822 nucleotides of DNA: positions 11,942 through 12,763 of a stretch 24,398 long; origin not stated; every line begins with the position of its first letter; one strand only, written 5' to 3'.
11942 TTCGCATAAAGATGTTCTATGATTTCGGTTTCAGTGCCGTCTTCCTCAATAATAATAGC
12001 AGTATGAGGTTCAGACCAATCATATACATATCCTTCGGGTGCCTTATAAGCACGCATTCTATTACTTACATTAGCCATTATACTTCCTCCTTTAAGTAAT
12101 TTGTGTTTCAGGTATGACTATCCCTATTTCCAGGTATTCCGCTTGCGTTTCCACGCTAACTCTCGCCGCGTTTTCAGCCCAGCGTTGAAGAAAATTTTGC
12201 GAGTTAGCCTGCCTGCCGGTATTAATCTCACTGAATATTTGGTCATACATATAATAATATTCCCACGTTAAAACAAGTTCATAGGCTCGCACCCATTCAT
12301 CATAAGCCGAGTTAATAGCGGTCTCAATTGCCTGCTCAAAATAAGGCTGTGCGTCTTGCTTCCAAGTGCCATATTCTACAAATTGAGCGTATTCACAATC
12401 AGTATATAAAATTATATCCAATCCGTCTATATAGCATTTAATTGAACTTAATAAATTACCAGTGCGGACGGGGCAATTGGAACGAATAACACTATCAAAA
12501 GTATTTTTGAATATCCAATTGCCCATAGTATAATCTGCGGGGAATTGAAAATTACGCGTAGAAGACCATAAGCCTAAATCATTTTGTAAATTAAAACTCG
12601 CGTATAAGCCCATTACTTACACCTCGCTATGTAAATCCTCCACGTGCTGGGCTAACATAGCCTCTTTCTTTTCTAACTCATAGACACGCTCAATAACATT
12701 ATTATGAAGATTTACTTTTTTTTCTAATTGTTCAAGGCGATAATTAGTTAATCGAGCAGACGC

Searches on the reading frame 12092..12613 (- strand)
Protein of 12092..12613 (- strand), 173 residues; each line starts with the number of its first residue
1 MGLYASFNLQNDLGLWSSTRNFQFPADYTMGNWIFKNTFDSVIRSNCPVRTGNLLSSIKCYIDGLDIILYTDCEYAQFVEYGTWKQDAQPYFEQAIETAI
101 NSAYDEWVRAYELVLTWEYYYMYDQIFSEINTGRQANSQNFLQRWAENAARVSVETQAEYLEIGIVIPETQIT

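Call 5: search_protein_families(library=phrogs, proteins=[window:12092-12613:-], max_evalue=0.01)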
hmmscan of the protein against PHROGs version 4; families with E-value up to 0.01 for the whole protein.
window:12092-12613:- (173 aa): 2 families
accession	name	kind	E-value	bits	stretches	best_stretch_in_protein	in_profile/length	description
phrog_5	-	connector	2.2e-08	35.2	1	43-109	130-203/239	tail completion or Neck1 protein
phrog_24636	-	connector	0.0016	19.9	1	43-96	35-88/103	head-tail connector protein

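Call 6: search_protein_families(library=pfam, proteins=[window:12092-12613:-], max_evalue=0.1)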
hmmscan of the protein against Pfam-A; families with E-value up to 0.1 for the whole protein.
window:12092-12613:- (173 aa): 1 family
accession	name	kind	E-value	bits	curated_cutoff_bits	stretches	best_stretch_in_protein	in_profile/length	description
PF04883.17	HK97-gp10_like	-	0.00088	20.6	21.4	1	42-82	32-78/78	Bacteriophage HK97-gp10, putative tail-component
